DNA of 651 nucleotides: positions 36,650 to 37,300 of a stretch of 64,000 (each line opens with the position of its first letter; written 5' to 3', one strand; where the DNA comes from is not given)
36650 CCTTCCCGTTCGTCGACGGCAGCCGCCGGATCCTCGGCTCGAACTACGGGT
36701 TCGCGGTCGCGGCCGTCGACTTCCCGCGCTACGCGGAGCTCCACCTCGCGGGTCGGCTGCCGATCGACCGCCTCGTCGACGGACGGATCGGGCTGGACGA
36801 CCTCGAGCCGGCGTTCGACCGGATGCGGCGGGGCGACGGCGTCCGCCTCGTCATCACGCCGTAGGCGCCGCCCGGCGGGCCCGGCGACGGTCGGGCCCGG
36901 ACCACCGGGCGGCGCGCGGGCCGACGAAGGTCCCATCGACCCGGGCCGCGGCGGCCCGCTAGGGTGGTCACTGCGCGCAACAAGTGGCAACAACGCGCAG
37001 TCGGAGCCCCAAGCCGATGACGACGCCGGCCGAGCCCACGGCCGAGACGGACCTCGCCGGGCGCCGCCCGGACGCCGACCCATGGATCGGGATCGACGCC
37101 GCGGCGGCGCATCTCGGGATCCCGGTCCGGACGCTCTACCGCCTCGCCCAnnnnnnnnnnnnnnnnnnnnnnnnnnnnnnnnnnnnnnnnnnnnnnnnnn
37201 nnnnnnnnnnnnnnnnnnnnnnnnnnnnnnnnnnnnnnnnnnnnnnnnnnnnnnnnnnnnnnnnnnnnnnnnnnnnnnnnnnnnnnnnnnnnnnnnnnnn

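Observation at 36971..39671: Excisionase-type HTH fused to GAF-GAF-GGDEF-EAL, preceded by a CAACAA-repeat hairpin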

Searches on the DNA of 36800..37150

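Call 22: search_rna_families(source=window, start=36800, end=37150, threshold=evalue, max_evalue=10)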
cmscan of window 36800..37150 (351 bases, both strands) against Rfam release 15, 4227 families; matches with E-value up to 10: 9.
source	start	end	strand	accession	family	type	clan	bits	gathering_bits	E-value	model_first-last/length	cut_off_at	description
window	37021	37102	-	RF01972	H19_1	Gene; lncRNA;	-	21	50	2.1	1-71/71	no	H19 conserved region 1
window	36838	36869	-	RF01836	weev_FSE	Cis-reg; frameshift_element;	-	17.8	40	3.4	1-27/27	no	ribosomal frameshift site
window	36919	37002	-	RF00386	Entero_5_CRE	Cis-reg;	-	16.5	46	0.41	9-80/90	no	Enterovirus 5' cloverleaf cis-acting replication element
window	36805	36849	-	RF01843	neisseria_FSE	Cis-reg; frameshift_element;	-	15.6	50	1.1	6-33/40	no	neiserria ribosomal frameshift element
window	37044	37078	-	RF01340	CRISPR-DR29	Gene; CRISPR;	-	15.1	39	2.2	1-37/37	no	CRISPR RNA direct repeat element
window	37041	37099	+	RF01369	CRISPR-DR56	Gene; CRISPR;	-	14.1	35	7.6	1-37/37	no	CRISPR RNA direct repeat element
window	37065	37106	-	RF00498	EAV_LTH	Cis-reg; leader;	-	13.1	70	3.8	1-45/45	no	Equine arteritis virus leader TRS hairpin (LTH)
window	37104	37143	-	RF02804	PyrR206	Gene; snRNA; snoRNA; HACA-box;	-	13.1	46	9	2-41/60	no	Pyrobaculum sRNA 206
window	36851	36916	+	RF02357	RNaseP-T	Gene; ribozyme;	CL00002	10.2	60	6.4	52-120/208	no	RNaseP truncated form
